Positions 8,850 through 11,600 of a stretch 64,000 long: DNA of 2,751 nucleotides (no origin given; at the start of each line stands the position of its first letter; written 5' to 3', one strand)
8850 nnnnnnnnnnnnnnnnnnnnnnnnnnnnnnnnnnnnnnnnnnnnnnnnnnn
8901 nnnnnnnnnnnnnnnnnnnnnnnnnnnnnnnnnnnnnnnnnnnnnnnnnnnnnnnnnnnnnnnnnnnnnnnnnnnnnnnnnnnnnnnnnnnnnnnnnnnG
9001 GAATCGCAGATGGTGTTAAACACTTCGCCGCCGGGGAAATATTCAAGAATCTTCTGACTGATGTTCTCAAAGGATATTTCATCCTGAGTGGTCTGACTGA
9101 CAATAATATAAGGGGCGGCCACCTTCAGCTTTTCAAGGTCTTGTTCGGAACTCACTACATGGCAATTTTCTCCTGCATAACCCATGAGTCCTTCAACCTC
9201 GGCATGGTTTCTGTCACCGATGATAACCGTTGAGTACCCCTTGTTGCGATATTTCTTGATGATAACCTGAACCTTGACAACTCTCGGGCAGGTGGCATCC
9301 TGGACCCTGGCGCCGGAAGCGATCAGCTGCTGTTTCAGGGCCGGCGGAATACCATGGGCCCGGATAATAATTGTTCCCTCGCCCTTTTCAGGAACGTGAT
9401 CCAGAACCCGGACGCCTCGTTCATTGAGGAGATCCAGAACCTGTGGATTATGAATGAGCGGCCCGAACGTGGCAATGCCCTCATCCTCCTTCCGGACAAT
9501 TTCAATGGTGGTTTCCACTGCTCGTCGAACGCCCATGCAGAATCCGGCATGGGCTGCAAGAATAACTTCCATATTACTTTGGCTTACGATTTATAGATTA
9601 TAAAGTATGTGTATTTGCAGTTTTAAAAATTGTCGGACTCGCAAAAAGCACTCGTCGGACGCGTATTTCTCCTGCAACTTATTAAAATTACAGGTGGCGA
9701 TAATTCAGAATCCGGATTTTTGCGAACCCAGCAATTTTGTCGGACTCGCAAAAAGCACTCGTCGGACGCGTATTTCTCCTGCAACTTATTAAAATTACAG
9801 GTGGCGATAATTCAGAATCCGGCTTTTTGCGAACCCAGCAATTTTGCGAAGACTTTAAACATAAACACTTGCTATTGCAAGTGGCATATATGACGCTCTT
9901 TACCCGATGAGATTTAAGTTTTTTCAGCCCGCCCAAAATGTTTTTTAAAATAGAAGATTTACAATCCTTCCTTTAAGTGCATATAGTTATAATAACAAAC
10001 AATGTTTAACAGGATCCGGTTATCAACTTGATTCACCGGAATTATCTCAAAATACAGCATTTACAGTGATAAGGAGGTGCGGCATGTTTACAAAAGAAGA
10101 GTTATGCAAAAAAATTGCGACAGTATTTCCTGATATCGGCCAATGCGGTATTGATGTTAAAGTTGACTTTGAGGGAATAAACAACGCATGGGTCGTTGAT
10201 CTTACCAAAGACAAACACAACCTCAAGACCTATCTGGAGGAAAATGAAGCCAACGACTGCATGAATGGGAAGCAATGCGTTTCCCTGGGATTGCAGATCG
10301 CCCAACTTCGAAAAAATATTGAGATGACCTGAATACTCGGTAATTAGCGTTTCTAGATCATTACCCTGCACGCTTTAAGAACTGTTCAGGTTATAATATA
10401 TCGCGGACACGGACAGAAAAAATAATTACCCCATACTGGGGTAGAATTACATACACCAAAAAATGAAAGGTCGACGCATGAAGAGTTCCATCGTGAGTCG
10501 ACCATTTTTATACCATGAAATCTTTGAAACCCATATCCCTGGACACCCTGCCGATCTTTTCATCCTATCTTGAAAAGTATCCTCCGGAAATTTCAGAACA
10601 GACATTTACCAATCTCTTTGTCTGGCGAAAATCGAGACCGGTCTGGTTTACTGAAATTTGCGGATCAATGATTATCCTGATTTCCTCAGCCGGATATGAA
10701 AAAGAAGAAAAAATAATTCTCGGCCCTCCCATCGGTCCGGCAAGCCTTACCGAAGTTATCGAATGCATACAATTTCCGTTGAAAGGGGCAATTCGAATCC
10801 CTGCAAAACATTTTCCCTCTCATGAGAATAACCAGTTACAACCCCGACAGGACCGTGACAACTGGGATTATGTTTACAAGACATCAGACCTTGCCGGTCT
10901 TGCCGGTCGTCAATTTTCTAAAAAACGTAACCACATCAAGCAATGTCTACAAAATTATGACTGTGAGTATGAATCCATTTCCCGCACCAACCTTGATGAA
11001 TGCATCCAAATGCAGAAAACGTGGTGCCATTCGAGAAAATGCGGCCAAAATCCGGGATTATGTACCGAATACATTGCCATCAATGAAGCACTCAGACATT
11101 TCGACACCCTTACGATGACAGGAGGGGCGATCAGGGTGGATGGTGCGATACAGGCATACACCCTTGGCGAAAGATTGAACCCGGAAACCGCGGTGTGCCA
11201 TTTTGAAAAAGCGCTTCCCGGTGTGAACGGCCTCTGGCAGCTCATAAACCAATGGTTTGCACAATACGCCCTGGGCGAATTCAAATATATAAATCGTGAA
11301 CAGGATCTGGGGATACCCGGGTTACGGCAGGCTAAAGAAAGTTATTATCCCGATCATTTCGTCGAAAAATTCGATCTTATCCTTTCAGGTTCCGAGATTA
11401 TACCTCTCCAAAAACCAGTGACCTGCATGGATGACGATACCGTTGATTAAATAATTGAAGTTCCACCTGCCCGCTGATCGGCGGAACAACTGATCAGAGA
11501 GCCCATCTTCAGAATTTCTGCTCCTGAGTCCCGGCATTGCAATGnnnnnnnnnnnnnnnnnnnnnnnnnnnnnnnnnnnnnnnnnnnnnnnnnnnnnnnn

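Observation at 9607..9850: Near-perfect 107-bp tandem duplication immediately upstream of ispH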

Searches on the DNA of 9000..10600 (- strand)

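Call 5: search_rna_families(source=window, start=9000, end=10600, threshold=evalue, max_evalue=10)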
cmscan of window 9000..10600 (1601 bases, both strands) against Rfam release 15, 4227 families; matches with E-value up to 10: 7.
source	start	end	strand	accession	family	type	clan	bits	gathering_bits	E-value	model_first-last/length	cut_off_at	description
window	10452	10577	-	RF02287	TtnuCD10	Gene; snRNA; snoRNA; CD-box;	-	23.9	85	1.3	1-117/117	no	Tetrahymena snoRNA TtnuCD10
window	10431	10513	+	RF02074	STnc240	Gene; sRNA;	-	22.6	55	1.9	1-77/77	no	Enterobacterial sRNA STnc240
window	9791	9845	-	RF03131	L25-Gammaproteobacteria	Cis-reg; leader;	-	22.5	34.1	0.054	1-26/26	no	L25-Gammaproteobacteria ribosomal protein leader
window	9684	9738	-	RF03131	L25-Gammaproteobacteria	Cis-reg; leader;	-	22.5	34.1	0.054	1-26/26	no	L25-Gammaproteobacteria ribosomal protein leader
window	9945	10045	+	RF01637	ceN47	Gene; snRNA; snoRNA; CD-box;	-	17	35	0.96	1-155/155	no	Nematode snoRNA ceN47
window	10390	10509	+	RF01769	greA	Cis-reg; leader;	-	16.4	60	5.9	1-124/124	no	Enterobacteria greA leader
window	9968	10123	+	RF01894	PCA3_2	Gene; lncRNA;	-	13.3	100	0.63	1-409/409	no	Prostate cancer antigen RNA 3 conserved region 2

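Call 35: build_rna_model(alignment_id=A3)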
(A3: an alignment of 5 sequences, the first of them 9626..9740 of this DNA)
Model R1 built from alignment A3 (5 sequences, 118 columns); structure: RNAalifold consensus.
model positions 115; base pairs 32; branch points 0; effective number of sequences 2.02; information 0.59 bits per position. Calibrated on 0.2 Mb of random sequence (short: E-values are rough).
structure used (alignment columns):
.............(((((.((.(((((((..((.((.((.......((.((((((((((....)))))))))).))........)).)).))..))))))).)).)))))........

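Call 36: search_with_rna_model(model_id=R1, sources=[window, L035, L036], max_evalue=10, filters=default)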
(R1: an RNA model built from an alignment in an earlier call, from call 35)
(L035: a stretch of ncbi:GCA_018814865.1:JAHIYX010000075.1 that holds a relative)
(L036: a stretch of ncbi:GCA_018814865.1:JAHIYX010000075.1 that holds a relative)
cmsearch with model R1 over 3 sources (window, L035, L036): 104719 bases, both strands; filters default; matches with E-value up to 10: 11.
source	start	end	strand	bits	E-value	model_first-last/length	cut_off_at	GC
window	9733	9847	-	123.8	3.3e-28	1-115/115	no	0.43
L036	17406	17520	-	123.8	3.3e-28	1-115/115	no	0.43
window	61720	61834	-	102.2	8.4e-23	1-115/115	no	0.37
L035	10722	10836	+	102.2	8.4e-23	1-115/115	no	0.37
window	21306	21420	-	102.1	9.2e-23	1-115/115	no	0.44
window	62600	62713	-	95.3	4.8e-21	1-115/115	no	0.39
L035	9843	9956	+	95.3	4.8e-21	1-115/115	no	0.39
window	9731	9845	+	26.5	0.00091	1-115/115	no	0.43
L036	17404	17518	+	26.5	0.00091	1-115/115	no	0.43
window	61762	61791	+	16.2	0.34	44-73/115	no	0.23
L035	10765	10794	-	16.2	0.34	44-73/115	no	0.23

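Call 37: search_with_rna_model(model_id=R1, sources=[L031, L032, L034], max_evalue=10, filters=off)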
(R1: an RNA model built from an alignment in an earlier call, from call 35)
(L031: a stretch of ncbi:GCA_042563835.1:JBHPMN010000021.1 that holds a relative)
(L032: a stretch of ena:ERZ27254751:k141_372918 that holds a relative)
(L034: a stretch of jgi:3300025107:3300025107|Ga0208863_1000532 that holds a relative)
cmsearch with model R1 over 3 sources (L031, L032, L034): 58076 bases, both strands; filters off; matches with E-value up to 10: 13.
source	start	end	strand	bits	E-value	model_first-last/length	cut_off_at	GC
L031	1795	1866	+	21.8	0.0077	1-115/115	no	0.43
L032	5127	5178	+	12.5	1.6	1-115/115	no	0.23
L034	3340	3391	+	12.5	1.6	1-115/115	no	0.23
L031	2258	2334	+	11.6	2.7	1-115/115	no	0.48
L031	2260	2335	-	11.6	2.8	1-115/115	no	0.47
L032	5129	5180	-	11.1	3.7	1-115/115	no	0.25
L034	3342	3393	-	11.1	3.7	1-115/115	no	0.25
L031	973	1011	+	10.4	5.7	1-115/115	no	0.31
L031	10424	10459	-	10.3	5.7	1-115/115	no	0.39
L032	18560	18616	+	10.1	6.7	1-115/115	no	0.35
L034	16765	16821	+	10.1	6.7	1-115/115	no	0.35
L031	8354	8427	-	9.9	7.5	1-115/115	no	0.49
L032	447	484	+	9.6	8.6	44-81/115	no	0.42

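Call 52: search_with_rna_model(model_id=R1, sources=[L039, L040, L041], max_evalue=10, filters=off)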
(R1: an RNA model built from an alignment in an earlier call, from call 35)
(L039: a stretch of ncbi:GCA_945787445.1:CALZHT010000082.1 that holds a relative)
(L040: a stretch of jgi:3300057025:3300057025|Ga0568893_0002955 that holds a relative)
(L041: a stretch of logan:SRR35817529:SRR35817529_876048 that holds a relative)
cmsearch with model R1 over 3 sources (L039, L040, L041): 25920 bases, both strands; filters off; matches with E-value up to 10: 13.
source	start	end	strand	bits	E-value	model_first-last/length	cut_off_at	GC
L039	4004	4077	+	14.6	0.21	1-115/115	no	0.27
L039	4215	4313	+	14.5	0.23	1-115/115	no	0.42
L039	9880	9953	-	10.7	2.1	1-115/115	no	0.38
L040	3835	3930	+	10.6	2.2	1-115/115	no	0.43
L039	911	1034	-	10.6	2.2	1-115/115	no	0.41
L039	12705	12746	-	10.5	2.3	1-115/115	no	0.43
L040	9948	10012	-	9.6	3.9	1-115/115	no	0.52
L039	9296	9342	+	9.1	5.2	1-115/115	no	0.49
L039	5874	5973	+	8.8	6.3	1-115/115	no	0.31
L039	6754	6812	-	8.5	7.2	1-115/115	no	0.54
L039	12211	12265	+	8.3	8.2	1-115/115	no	0.31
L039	13540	13643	-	8.3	8.3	1-115/115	no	0.41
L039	11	61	-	8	9.6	1-115/115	no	0.29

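Call 62: search_with_rna_model(model_id=R1, sources=[L042, L043, L044], max_evalue=10, filters=off)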
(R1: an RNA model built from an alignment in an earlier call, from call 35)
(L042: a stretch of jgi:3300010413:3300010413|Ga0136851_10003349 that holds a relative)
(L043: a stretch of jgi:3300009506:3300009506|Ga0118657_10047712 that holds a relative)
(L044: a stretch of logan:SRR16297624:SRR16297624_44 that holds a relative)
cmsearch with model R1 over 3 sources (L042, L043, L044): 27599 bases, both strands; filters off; matches with E-value up to 10: 7.
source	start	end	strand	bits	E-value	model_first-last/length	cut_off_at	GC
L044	10300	10368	-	15.2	0.16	1-115/115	no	0.3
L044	670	714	-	13.1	0.55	1-115/115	no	0.36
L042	3172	3230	+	12.7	0.68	1-115/115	no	0.49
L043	837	895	+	12.7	0.68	1-115/115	no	0.49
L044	5886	5941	-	10.8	2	1-115/115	no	0.23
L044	7709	7815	-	9.4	4.7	1-115/115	no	0.4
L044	3071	3122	-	8.6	7.5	1-115/115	no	0.38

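Call 69: search_dna_similar(query=window:9620-9860:+, collection=plasmids, mode=distant, max_evalue=0.01, max_rows=10)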
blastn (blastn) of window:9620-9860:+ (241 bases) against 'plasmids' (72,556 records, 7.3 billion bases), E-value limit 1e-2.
No match.

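Call 87: search_dna_similar(query=window:9626-9740:+, collection=ecoli_genomes, mode=distant, max_evalue=0.01, max_rows=5)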
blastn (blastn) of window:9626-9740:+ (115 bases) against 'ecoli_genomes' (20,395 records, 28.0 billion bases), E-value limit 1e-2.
No match.

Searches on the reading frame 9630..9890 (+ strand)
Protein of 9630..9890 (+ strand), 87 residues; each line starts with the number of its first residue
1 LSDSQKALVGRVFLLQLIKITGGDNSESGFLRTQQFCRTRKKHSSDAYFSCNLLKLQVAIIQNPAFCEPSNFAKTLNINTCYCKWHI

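Call 39: find_homologous_proteins(query=window:9630-9890:+, max_evalue=10)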
Query window:9630-9890:+: no candidate shares three 5-residue words with the query. No homologue found.

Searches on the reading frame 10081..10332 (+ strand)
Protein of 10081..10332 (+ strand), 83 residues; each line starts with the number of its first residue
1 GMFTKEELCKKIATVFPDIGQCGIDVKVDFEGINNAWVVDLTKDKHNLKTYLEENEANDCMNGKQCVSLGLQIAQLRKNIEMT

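Call 21: search_protein_families(library=pfam, proteins=[window:10081-10332:+])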
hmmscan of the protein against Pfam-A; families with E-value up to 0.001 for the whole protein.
window:10081-10332:+ (83 aa): 0 families

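Call 38: find_encoding_contigs(protein=window:10084-10332:+, flank=10000, max_places=6)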
Protein window:10084-10332:+ (82 aa): 1 contig read that carries it; 1 place shown.
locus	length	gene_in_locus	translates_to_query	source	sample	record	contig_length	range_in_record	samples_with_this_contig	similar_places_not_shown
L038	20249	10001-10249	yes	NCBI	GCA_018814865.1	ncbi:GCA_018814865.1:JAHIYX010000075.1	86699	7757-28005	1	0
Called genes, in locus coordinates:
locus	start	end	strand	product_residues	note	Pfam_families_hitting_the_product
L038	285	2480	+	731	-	PF22019:GlgB_N, PF02922:CBM_48, PF00128:Alpha-amylase, PF02806:Alpha-amylase_C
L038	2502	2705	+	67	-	-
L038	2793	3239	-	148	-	PF06676:DUF1178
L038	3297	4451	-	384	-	PF12038:QTMAN_N, PF20706:GT4-conflict (weak), PF00534:Glycos_transf_1, PF13692:Glyco_trans_1_4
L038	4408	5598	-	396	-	PF00155:Aminotran_1_2, PF01041:DegT_DnrJ_EryC1 (weak)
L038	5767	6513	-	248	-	PF05099:TerB, PF00226:DnaJ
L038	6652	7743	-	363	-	PF13401:AAA_22 (faint), PF02881:SRP54_N, PF03266:NTPase_1 (faint), PF06414:Zeta_toxin, PF13604:AAA_30 (weak), PF00448:SRP54, PF02374:ArsA_ATPase (faint)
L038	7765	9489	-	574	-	PF02401:LYTB, PF01040:UbiA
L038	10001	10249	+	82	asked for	-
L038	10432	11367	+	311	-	PF09924:LPG_synthase_C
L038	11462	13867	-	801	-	PF02190:LON_substr_bdg, PF00004:AAA, PF22667:Lon_lid, PF05362:Lon_C, PF13541:ChlI (weak)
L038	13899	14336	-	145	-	PF00011:HSP20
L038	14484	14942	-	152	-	-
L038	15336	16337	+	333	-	PF13623:SurA_N_2, PF13624:SurA_N_3, PF09312:SurA_N (weak), PF13145:Rotamase_2, PF13616:Rotamase_3, PF00639:Rotamase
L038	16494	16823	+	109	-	PF02085:Cytochrom_CIII (faint), PF14522:Cytochrome_C7 (weak)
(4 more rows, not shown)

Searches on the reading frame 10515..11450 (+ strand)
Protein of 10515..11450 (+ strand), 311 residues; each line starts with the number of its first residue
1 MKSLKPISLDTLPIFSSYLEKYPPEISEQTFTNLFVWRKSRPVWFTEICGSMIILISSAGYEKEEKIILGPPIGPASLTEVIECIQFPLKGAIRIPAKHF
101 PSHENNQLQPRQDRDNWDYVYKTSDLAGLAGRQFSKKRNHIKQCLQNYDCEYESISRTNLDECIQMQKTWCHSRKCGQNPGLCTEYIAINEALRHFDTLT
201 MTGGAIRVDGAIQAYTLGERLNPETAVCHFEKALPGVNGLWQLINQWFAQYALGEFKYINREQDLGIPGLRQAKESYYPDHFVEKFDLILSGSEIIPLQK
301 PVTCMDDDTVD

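Call 21: search_protein_families(library=pfam, proteins=[window:10515-11450:+])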
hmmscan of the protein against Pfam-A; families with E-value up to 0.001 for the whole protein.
window:10515-11450:+ (311 aa): 1 family
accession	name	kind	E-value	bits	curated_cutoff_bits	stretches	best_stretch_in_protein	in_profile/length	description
PF09924.15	LPG_synthase_C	-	2.6e-48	165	27.5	1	22-286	4-295/298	Phosphatidylglycerol lysyltransferase, C-terminal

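Call 75: find_encoding_contigs(protein=window:10515-11450:+, flank=3000, max_places=6)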
Protein window:10515-11450:+ (311 aa): 2 contigs read that carry it; 2 places shown.
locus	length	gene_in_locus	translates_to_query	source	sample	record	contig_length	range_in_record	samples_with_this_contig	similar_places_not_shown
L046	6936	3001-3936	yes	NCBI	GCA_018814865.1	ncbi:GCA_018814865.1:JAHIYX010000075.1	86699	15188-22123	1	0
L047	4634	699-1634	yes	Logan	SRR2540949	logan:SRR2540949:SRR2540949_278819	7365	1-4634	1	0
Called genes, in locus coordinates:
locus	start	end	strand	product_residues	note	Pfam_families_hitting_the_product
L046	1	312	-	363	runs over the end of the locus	PF13401:AAA_22 (faint), PF02881:SRP54_N, PF03266:NTPase_1 (faint), PF06414:Zeta_toxin, PF13604:AAA_30 (weak), PF00448:SRP54, PF02374:ArsA_ATPase (faint)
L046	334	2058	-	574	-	PF02401:LYTB, PF01040:UbiA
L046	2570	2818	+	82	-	-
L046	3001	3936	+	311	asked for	PF09924:LPG_synthase_C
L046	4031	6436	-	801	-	PF02190:LON_substr_bdg, PF00004:AAA, PF22667:Lon_lid, PF05362:Lon_C, PF13541:ChlI (weak)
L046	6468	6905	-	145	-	PF00011:HSP20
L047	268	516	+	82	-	-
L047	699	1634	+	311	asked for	PF09924:LPG_synthase_C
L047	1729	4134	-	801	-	PF02190:LON_substr_bdg, PF00004:AAA, PF22667:Lon_lid, PF05362:Lon_C, PF13541:ChlI (weak)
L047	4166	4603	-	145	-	PF00011:HSP20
